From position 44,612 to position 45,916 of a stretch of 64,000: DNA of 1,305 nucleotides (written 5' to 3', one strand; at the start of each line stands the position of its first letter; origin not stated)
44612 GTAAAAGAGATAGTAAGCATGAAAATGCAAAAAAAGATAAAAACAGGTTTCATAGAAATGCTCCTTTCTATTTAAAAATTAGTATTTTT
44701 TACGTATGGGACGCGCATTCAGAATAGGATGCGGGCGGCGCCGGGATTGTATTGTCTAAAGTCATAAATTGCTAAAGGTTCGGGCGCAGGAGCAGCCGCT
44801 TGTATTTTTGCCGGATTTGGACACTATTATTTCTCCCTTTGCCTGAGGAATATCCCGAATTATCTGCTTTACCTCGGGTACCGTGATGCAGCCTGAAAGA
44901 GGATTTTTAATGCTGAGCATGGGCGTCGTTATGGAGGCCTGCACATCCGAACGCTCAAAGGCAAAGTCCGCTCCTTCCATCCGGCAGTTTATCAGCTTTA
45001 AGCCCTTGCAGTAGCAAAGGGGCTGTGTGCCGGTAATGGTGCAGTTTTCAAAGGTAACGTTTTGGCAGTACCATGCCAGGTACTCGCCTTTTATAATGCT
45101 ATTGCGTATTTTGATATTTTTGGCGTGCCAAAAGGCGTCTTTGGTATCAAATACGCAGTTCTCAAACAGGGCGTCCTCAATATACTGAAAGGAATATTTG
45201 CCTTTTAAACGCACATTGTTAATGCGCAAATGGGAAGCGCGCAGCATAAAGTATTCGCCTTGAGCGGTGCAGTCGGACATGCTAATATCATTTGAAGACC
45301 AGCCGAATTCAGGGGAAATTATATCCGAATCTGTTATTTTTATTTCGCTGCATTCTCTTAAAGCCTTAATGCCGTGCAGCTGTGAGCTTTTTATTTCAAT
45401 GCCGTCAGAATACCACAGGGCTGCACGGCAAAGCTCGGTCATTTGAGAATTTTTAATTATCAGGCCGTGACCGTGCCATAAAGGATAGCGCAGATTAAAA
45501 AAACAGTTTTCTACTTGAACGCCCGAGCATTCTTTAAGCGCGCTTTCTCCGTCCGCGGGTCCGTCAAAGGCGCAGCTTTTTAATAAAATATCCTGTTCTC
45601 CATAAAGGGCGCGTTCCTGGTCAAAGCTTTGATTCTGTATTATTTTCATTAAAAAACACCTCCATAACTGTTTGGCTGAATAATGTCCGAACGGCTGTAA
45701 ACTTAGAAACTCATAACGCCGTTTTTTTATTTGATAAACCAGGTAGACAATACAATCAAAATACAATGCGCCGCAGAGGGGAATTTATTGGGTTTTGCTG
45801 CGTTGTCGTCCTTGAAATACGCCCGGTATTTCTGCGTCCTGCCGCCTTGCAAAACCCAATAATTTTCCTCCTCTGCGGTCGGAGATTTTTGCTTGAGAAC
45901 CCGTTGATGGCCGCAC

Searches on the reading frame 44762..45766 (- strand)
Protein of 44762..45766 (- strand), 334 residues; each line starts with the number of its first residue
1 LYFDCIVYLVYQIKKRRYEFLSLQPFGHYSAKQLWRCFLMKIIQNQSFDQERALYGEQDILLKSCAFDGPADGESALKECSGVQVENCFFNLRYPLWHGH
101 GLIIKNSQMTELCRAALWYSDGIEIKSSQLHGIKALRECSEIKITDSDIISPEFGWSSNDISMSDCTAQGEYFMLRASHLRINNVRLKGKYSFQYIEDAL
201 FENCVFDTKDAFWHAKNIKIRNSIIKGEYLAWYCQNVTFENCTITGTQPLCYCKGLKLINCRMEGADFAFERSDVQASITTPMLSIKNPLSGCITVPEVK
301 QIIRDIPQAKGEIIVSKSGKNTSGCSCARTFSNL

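Call 7: search_protein_families(library=pfam, proteins=[window:44762-45766:-])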
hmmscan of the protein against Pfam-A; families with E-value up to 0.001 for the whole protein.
window:44762-45766:- (334 aa): 2 families
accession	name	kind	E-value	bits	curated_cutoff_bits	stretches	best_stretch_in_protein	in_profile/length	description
PF12541.14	DUF3737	-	4.5e-108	361.1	23.9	1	42-310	2-268/275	Protein of unknown function (DUF3737)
PF13229.12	Beta_helix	-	9.6e-07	29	25.9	0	178-248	9-91/158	Right handed beta helix region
